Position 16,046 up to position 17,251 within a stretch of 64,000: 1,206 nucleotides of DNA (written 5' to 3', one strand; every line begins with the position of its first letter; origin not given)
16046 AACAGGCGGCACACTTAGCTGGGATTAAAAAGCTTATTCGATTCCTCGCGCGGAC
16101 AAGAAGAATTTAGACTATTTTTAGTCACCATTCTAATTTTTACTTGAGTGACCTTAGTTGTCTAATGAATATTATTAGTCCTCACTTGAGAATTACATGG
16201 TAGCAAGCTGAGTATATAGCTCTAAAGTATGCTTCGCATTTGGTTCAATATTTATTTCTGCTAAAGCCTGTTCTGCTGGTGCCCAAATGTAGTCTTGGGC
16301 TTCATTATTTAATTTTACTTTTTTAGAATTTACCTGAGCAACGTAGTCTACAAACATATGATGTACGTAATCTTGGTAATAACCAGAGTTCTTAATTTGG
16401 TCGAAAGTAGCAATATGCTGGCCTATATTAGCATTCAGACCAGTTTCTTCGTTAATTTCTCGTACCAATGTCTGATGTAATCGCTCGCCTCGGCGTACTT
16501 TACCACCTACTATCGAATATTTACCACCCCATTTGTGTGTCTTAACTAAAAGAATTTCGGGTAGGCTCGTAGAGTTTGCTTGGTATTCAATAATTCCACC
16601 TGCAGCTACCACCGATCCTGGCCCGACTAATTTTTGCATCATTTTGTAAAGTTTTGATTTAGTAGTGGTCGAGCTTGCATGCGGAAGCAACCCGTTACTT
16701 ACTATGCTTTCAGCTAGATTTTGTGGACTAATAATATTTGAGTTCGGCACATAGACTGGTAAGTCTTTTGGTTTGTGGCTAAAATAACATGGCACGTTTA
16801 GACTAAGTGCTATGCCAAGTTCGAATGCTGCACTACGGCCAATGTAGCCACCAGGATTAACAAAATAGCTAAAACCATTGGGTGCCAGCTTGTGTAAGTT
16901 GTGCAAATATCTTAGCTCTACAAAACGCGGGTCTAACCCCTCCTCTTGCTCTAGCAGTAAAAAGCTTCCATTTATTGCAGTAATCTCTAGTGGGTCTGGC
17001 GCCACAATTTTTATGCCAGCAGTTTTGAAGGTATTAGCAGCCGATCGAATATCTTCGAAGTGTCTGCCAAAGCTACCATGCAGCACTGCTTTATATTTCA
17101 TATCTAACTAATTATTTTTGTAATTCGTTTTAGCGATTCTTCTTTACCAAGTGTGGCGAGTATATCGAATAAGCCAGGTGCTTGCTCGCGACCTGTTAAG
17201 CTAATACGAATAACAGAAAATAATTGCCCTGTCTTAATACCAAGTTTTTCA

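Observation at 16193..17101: Fusion of a LOG/NDT-like (SLOG-fold) domain to a NUDIX hydrolase, adjacent to nrdAB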

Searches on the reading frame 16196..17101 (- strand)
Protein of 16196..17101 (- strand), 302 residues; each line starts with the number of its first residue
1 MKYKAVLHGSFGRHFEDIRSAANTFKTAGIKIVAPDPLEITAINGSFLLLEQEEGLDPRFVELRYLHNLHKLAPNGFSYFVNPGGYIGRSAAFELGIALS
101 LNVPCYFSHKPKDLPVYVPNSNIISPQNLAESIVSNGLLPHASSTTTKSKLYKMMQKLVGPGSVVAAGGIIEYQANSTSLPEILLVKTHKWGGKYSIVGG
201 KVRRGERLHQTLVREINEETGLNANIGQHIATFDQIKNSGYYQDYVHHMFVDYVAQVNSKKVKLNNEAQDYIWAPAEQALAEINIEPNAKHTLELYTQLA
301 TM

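Call 3: search_protein_families(library=pfam, proteins=[window:16196-17101:-], max_evalue=10)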
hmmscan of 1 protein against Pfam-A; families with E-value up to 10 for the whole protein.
window:16196-17101:- (302 aa): 7 families
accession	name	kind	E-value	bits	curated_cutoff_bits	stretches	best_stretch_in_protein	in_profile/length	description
PF00293.34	NUDIX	-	6.8e-15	55.7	21.1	1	182-293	16-131/134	NUDIX domain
PF22327.2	Nudt16-like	-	0.015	15.7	27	1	191-268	31-110/161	U8 snoRNA-decapping enzyme-like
PF14815.12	NUDIX_4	-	0.02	15.1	35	1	190-282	22-100/113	NUDIX domain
PF16262.11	DUF4916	-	0.029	14.4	27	1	193-282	51-147/170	Domain of unknown function (DUF4916)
PF13869.12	NUDIX_2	-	0.08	12.8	27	1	145-231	24-106/188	Nucleotide hydrolase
PF13034.12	DUF3895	-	0.092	13.4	25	1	116-155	11-50/77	Protein of unknown function (DUF3895)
PF24723.1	DUF7675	-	0.2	12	27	1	224-250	17-43/65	Family of unknown function (DUF7675)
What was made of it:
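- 16196..16612 (-): NUDIX hydrolase domain, residues 164-302, NudI-like. Pfam PF00293, E 6.8e-15 (call 3).
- On NUDIX hydrolase superfamily (PF00293): 55.7 bits against a cut-off of 21.1, E 6.8e-15 (call 3).
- On NDT / DNPH1 (DrHyd) superfamily, Pfam PF05014 and clan: The query itself has no hit at E<=10 (call 3).
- Checked: Pfam NUDIX scores E 6.8e-15, 55.7 bits against a cut-off of 21.1 (call 3).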

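Call 4: search_protein_families(library=ncbifam, proteins=[window:16196-17101:-], max_evalue=10)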
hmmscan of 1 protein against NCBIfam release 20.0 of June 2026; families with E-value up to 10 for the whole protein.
window:16196-17101:- (302 aa): 15 families
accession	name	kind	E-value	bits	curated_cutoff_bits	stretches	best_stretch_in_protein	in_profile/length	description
NF012016.0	PRK15472.1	equivalog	1.7e-10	40.8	95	1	191-295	29-137/141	nucleoside triphosphatase NudI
NF052459.1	OxoGTPPhMutT1Mycb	equivalog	1.8e-09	37.1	475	1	164-288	1-118/292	8-oxo-(d)GTP phosphatase MutT1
NF007834.0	PRK10546.1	equivalog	1.6e-08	34.4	156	1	192-287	29-116/135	pyrimidine (deoxy)nucleoside triphosphate diphosphatase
NF006530.0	PRK08999.1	equivalog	3.2e-07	29.7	245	1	187-286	27-118/315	Nudix family hydrolase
NF006961.0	PRK09438.1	equivalog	1.5e-06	27.8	103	1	183-298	22-148/151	dihydroneopterin triphosphate diphosphatase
TIGR00586.1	mutt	equivalog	1.2e-05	25.3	97.9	1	189-274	28-106/129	8-oxo-dGTP diphosphatase MutT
TIGR02705.1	nudix_YtkD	equivalog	1.7e-05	24.4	154.4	1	184-261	37-110/156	RNA deprotection pyrophosphohydrolase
NF001299.0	PRK00241.1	equivalog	3.5e-05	23.4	158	1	182-223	147-189/263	NAD(+) diphosphatase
NF011963.0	PRK15434.1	subfamily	3.9e-05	23.4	146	1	192-290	42-145/159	GDP-mannose mannosyl hydrolase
NF008044.0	PRK10776.1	equivalog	4.6e-05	23.3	148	1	190-236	28-71/130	8-oxo-dGTP diphosphatase MutT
NF003790.0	PRK05379.2-2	equivalog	0.0037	16.4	403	1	181-283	228-336/354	bifunctional nicotinamide mononucleotide adenylyltransferase/ADP-ribose pyrophosphatase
NF041652.1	Nud_hyd_Dein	equivalog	0.012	15.8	200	1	183-234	27-84/152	Nudix hydrolase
NF003787.0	PRK05379.1-4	equivalog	0.014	14.4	449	1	183-224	221-264/346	bifunctional nicotinamide-nucleotide adenylyltransferase/Nudix hydroxylase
NF002995.0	PRK03759.1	equivalog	0.052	13.2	127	1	198-287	69-158/185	isopentenyl-diphosphate Delta-isomerase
NF008736.0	PRK11762.1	equivalog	0.052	13.1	169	1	196-242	77-120/186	ADP compounds hydrolase NudE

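Call 5: search_solved_structures(query=window:16196-17101:-, max_evalue=10, show_alignments=3)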
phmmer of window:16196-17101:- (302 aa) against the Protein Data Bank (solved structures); distinct sequences matched with E-value up to 10: 90 (the best 60 are shown).
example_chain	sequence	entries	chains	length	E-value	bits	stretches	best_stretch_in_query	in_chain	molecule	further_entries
3n77_A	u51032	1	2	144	9.5e-08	34.9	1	192-295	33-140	Nucleoside triphosphatase nudI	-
3oga_A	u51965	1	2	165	2.1e-07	33.7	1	192-295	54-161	Nucleoside triphosphatase nudI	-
3f13_A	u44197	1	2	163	2.2e-07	33.7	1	179-237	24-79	putative nudix hydrolase family member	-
6dt3_A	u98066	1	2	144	6.6e-06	28.8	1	191-283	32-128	Nucleoside triphosphatase NudI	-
2rrk_A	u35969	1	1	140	1.5e-05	27.7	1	192-280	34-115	CTP pyrophosphohydrolase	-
3id9_A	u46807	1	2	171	8.8e-05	25.2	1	182-233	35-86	MutT/NUDIX family protein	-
9cxx_A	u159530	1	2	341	0.00022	23.8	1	162-285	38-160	8-oxo-(d)GTP phosphatase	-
3ees_A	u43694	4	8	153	0.00088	21.9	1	190-228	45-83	Probable pyrophosphohydrolase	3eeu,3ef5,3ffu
2pqv_A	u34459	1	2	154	0.0011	21.5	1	190-254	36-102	MutT/nudix family protein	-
3mcf_A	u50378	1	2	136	0.0016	21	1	181-256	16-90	Diphosphoinositol polyphosphate phosphohydrolase 3-alpha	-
4v14_A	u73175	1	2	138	0.0031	20.1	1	189-234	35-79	MUTATOR MUTT PROTEIN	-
9t48_A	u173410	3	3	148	0.0038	19.8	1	177-264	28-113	Diphosphoinositol polyphosphate phosphohydrolase 1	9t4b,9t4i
9t4f_A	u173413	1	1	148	0.0052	19.3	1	177-265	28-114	Diphosphoinositol polyphosphate phosphohydrolase 1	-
9t4l_A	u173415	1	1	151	0.0054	19.3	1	177-265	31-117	Diphosphoinositol polyphosphate phosphohydrolase 1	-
6pck_A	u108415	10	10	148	0.0064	19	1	177-263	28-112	Diphosphoinositol polyphosphate phosphohydrolase 1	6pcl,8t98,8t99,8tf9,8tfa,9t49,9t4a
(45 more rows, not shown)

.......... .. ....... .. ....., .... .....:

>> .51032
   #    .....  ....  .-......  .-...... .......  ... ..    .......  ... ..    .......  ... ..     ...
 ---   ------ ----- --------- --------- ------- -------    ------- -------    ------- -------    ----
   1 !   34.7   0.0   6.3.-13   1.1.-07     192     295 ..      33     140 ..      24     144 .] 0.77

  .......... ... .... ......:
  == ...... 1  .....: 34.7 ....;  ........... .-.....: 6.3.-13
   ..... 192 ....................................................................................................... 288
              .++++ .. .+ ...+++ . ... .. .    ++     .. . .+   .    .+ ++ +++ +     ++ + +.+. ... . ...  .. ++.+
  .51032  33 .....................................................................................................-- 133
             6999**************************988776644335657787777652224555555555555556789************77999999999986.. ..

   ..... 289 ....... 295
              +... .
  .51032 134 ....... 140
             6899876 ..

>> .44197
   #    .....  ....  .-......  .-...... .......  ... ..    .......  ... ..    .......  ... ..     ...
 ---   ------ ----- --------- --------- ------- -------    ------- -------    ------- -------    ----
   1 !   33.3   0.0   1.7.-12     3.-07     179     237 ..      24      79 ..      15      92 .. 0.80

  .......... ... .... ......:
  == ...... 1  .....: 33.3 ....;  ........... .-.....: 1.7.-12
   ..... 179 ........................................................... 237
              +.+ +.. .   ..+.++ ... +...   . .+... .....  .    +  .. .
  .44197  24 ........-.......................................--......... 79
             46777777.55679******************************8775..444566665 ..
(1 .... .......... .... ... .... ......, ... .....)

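Call 6: find_homologous_proteins(query=window:16196-17101:-, max_evalue=0.001)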
Query window:16196-17101:- (302 aa): 683 proteins with E <= 0.001 among 1762 candidates; the best 120 are listed.
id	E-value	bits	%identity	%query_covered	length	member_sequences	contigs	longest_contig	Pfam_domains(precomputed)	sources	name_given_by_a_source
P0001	9.0e-194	660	97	100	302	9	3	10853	PF00293.35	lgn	-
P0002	1.5e-154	532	77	99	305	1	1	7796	PF00293.35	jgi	jgi:ADP-ribose pyrophosphatase YjhB (NUDIX family)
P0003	6.8e-150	516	75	97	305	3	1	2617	PF00293.35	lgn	-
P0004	8.2e-148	509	74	98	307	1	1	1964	PF00293.35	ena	-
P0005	1.1e-146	506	72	99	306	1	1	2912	PF00293.35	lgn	-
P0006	2.2e-146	505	73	98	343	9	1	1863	PF00293.35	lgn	-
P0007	1.4e-145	502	71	99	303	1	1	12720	PF00293.35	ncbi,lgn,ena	-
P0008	3.3e-145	501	73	100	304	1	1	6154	PF00293.35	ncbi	-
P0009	4.8e-145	500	74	98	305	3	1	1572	PF00293.35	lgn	-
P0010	1.9e-143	495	71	98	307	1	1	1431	PF00293.35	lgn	-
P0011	2.7e-143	495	71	98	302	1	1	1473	PF00293.35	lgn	-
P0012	3.1e-143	494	71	98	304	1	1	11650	PF00293.35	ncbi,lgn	-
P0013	3.2e-133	462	73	91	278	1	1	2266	PF00293.35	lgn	-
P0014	3.8e-133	461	66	99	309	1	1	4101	PF00293.35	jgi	-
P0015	1.5e-132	459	72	91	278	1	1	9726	PF00293.35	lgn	-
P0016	4.3e-132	458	68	98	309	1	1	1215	PF00293.35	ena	-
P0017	5.0e-128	445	67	98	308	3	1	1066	PF00293.35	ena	-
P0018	2.3e-127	442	66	98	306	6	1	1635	PF00293.35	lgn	-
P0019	1.2e-126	440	66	97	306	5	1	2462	PF00293.35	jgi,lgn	jgi:ADP-ribose pyrophosphatase YjhB (NUDIX family)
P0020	1.3e-125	437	63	99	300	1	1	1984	PF00293.35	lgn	-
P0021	5.0e-124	431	65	98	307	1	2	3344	PF00293.35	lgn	-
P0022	4.5e-119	415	62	99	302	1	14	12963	PF00293.35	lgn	-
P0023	1.3e-114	401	61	99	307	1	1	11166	PF00293.35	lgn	-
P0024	2.3e-112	393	73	79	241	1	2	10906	PF00293.35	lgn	-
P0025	8.3e-111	388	60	97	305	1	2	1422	PF00293.35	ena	-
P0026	7.0e-108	378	56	99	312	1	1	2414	PF00293.35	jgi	-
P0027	3.9e-106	373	54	99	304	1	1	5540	PF00293.35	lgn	-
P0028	6.7e-106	372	57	97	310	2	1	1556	PF00293.35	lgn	-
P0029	7.3e-106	372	56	97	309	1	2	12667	PF00293.35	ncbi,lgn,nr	ncbi:MAG TPA: NUDIX domain-containing protein [Patescibacteria group bacterium]|nr:NUDIX domain-cont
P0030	6.9e-105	369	56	98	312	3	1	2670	PF00293.35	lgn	-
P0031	9.1e-105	368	56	99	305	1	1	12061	PF00293.35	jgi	jgi:ADP-ribose pyrophosphatase YjhB (NUDIX family)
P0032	1.3e-104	368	54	98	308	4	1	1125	PF00293.35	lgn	-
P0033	1.9e-104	367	57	98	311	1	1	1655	PF00293.35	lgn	-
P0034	3.0e-104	366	55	100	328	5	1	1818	PF00293.35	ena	-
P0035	4.3e-104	366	55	97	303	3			PF00293.35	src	-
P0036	5.1e-104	366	57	98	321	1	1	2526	PF00293.35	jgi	jgi:8-oxo-dGTP pyrophosphatase MutT (NUDIX family)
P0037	1.0e-103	365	56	99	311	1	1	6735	PF00293.35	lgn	-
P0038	1.2e-103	364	55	99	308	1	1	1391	PF00293.35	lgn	-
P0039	1.4e-103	364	55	99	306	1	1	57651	PF00293.35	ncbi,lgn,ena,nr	ncbi:MAG: NUDIX domain-containing protein [Candidatus Spechtbacterales bacterium]|nr:NUDIX domain-co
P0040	1.5e-103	364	54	98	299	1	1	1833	PF00293.35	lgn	-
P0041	1.9e-103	364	56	98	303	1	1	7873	PF00293.35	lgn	-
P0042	3.3e-103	363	55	98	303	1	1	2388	PF00293.35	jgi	jgi:ADP-ribose pyrophosphatase YjhB (NUDIX family)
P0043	3.4e-103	363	55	99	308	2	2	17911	PF00293.35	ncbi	ncbi:MAG: NUDIX domain-containing protein [Candidatus Paceibacterota bacterium]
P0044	3.6e-103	363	56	98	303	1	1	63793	PF00293.35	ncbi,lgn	-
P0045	4.2e-103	363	55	99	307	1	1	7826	PF00293.35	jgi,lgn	-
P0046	5.5e-103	362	57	99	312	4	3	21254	PF00293.35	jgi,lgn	-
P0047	5.9e-103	362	55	99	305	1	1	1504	PF00293.35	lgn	-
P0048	7.7e-103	362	54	99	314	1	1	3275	PF00293.35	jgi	jgi:ADP-ribose pyrophosphatase YjhB (NUDIX family)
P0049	8.1e-103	362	55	99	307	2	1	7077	PF00293.35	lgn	-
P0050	8.9e-103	362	55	98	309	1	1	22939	PF00293.35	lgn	-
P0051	9.1e-103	362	56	98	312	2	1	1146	PF00293.35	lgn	-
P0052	9.2e-103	362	55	99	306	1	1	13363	PF00293.35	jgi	jgi:ADP-ribose pyrophosphatase YjhB (NUDIX family)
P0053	1.0e-102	361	55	99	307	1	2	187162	PF00293.35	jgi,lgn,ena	jgi:ADP-ribose pyrophosphatase YjhB (NUDIX family)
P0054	1.3e-102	361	56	99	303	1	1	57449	PF00293.35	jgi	jgi:ADP-ribose pyrophosphatase YjhB (NUDIX family)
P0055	1.6e-102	361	55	98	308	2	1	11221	PF00293.35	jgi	-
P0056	1.7e-102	361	55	98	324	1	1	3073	PF00293.35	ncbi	-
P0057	1.9e-102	361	55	99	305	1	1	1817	PF00293.35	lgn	-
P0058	2.0e-102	360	54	100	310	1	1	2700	PF00293.35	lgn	-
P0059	2.0e-102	360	55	99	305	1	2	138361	PF00293.35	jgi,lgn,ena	jgi:ADP-ribose pyrophosphatase YjhB (NUDIX family)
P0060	2.2e-102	360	57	99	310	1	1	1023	PF00293.35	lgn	-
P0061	2.5e-102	360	54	99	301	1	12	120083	PF00293.35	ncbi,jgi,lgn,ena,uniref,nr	ncbi:hypothetical protein A2926_03375 [Candidatus Giovannonibacteria bacterium RIFCSPLOWO2_01_FULL_4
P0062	2.9e-102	360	54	99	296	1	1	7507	PF00293.35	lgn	-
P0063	3.0e-102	360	55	99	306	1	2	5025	PF00293.35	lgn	-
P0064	3.1e-102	360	54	99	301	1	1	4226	PF00293.35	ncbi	-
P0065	3.1e-102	360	56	97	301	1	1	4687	PF00293.35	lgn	-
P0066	3.2e-102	360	54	98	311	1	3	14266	PF00293.35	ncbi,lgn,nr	ncbi:NUDIX domain-containing protein [Candidatus Giovannonibacteria bacterium]|nr:NUDIX domain-conta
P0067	3.4e-102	360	56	98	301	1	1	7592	PF00293.35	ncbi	-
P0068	3.4e-102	360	55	99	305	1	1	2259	PF00293.35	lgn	-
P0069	4.0e-102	359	56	98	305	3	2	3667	PF00293.35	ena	-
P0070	5.2e-102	359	54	98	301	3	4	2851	PF00293.35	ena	-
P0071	5.7e-102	359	56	99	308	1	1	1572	PF00293.35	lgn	-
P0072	6.3e-102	359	52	100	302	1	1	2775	PF00293.35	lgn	-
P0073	6.4e-102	359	54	100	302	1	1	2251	PF00293.35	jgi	-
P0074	6.9e-102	359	54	99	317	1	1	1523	PF00293.35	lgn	-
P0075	7.9e-102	359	53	99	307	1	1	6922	PF00293.35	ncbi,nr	ncbi:NUDIX domain-containing protein [Candidatus Parcubacteria bacterium]|nr:NUDIX domain-containing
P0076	7.9e-102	359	55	99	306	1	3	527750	PF00293.35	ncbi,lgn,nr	ncbi:MAG TPA: NUDIX domain-containing protein [Candidatus Saccharimonadales bacterium]|nr:NUDIX doma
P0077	8.4e-102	358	53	99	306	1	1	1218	PF00293.35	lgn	-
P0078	9.6e-102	358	56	98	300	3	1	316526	PF00293.35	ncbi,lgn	ncbi:hypothetical protein BH11PAT2_BH11PAT2_01440 [soil metagenome]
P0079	1.1e-101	358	56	98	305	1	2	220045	PF00293.35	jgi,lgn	jgi:nucleoside triphosphatase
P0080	1.2e-101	358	54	99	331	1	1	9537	PF00293.35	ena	-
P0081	1.3e-101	358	55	98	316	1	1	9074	PF00293.35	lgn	-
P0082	1.3e-101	358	54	98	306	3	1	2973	PF00293.35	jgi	jgi:8-oxo-dGTP pyrophosphatase MutT (NUDIX family)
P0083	1.4e-101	358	54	99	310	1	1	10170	PF00293.35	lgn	-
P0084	1.5e-101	358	56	98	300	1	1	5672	PF00293.35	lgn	-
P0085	1.6e-101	358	55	99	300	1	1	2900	PF00293.35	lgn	-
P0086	1.6e-101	358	54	99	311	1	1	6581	PF00293.35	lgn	-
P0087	1.6e-101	358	54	99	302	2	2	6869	PF00293.35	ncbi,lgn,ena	-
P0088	1.7e-101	357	55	98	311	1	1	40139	PF00293.35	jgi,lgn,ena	-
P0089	2.0e-101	357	56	98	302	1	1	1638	PF00293.35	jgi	-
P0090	2.2e-101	357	56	97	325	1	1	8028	PF00293.35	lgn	-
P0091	2.2e-101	357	54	98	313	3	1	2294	PF00293.35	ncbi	-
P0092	2.3e-101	357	54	99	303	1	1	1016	PF00293.35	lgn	-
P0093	2.3e-101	357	56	97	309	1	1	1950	PF00293.35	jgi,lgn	jgi:nucleoside triphosphatase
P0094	3.1e-101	357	54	98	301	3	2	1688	PF00293.35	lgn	-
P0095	3.2e-101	357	56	98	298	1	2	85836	PF00293.35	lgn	-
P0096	3.4e-101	356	56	99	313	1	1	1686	PF00293.35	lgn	-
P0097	3.7e-101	356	54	98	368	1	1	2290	PF00293.35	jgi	-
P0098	3.8e-101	356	55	99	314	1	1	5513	PF00293.35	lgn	-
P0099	4.1e-101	356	54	99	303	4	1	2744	PF00293.35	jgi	-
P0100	4.3e-101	356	53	99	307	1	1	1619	PF00293.35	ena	-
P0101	4.3e-101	356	54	99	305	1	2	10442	PF00293.35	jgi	jgi:ADP-ribose pyrophosphatase YjhB (NUDIX family)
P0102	4.6e-101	356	55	99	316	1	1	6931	PF00293.35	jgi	jgi:ADP-ribose pyrophosphatase YjhB (NUDIX family)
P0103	4.8e-101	356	54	99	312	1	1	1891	PF00293.35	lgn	-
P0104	5.4e-101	356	55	98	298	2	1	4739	PF00293.35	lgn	-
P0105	5.6e-101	356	54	98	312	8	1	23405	PF00293.35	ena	-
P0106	5.9e-101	356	53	100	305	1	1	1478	PF00293.35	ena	-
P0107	6.3e-101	356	55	98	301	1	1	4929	PF00293.35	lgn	-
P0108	7.3e-101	355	55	98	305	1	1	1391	PF00293.35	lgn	-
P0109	7.4e-101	355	55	98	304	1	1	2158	PF00293.35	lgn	-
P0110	7.5e-101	355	56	99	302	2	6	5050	PF00293.35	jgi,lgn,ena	-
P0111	8.0e-101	355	54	98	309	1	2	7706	PF00293.35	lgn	-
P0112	8.3e-101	355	53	98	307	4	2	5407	PF00293.35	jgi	jgi:ADP-ribose pyrophosphatase YjhB (NUDIX family)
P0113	8.9e-101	355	54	99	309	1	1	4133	PF00293.35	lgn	-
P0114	9.6e-101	355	54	98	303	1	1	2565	PF00293.35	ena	-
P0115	1.1e-100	355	53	98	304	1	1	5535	PF00293.35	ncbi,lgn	-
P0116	1.1e-100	355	54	98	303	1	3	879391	PF00293.35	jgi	jgi:ADP-ribose pyrophosphatase YjhB (NUDIX family)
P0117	1.1e-100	355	56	98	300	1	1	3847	PF00293.35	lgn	-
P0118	1.2e-100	355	55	99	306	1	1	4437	PF00293.35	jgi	jgi:ADP-ribose pyrophosphatase YjhB (NUDIX family)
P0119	1.3e-100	355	54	100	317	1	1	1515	PF00293.35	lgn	-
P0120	1.3e-100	355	55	99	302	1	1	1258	PF00293.35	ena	-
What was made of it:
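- JGI auto-annotation calls many members 'ADP-ribose pyrophosphatase YjhB' (call 6).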

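Call 7: search_protein_families(library=padloc, proteins=[window:16196-17101:-], max_evalue=10)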
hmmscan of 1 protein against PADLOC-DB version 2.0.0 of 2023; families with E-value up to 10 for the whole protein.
window:16196-17101:- (302 aa): 1 family
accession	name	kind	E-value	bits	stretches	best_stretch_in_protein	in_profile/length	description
PDLC04899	PDC-S07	-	6.6e-10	36.8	1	188-288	28-120/135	-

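Call 8: search_protein_families(library=phrogs, proteins=[window:16196-17101:-], max_evalue=10)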
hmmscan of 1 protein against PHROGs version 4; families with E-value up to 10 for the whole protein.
window:16196-17101:- (302 aa): 9 families
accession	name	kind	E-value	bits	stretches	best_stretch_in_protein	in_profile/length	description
phrog_1198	-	other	1.5e-16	61.9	1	181-294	49-164/253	MutT/NUDIX hydrolase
phrog_10313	-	other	5.3e-08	33.8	1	167-279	13-121/159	nudix hydrolase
phrog_19657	-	other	6.1e-07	30.6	1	188-265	54-130/176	nudix hydrolase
phrog_1185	-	other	0.00012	22.7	1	150-279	142-273/301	nudix hydrolase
phrog_15528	-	head and packaging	0.0023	17.4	1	185-281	535-625/794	portal protein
phrog_6216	-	unknown function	0.0089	15.8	1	182-278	14-97/545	-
phrog_9999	-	other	0.015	16.2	1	186-252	46-110/186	nudix hydrolase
phrog_25541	-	unknown function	0.078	13.5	1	183-235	87-138/210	-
phrog_6473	-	unknown function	0.091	13.9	1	225-252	31-58/78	-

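Call 20: predict_structure(alignment_id=A1)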
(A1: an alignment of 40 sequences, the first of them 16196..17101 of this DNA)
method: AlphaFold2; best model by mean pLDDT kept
length: 302 residues; sequences in the alignment: 40
mean_pLDDT: 84.2   pTM: 0.56
mean pLDDT of the five models: 84.2, 81.7, 79.0, 78.8, 77.7
residues with pLDDT >= 90: 145; 70-90: 103; 50-70: 53; < 50: 1
segments of 3 or more residues with pLDDT < 50: none
pLDDT, mean of each block of 10 residues (from residue 1): 87 86 95 72 55 59 71 88 87 81 90 87 96 92 83 72 78 91 91 90 83 96 95 67 64 96 92 97 94 93 78
secondary structure, 60 per line:
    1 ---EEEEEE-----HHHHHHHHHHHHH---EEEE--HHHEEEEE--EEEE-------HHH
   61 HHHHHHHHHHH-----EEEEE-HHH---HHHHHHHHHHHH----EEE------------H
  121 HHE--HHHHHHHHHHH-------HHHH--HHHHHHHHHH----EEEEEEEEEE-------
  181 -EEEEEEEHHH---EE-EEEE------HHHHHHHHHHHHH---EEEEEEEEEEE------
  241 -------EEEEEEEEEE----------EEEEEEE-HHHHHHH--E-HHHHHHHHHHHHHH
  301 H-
elements in order: E4-9 H15-27 E31-34 E40-44 E47-50 H58-71 E77-81 H89-100 E105-107 H126-136 H144-147 H150-159 E164-173 E182-188 E198-201 H208-220 E224-234 E248-257 E268-274 H276-282 H287-301
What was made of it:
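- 16613..16690 (-): Helical linker, residues 138-163. call 20 (helices 144-147 and 150-159; pLDDT 72-83).
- The relative orientation of the two domains is not confidently predicted (pTM 0.56, call 20), so no substrate channelling can be claimed.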
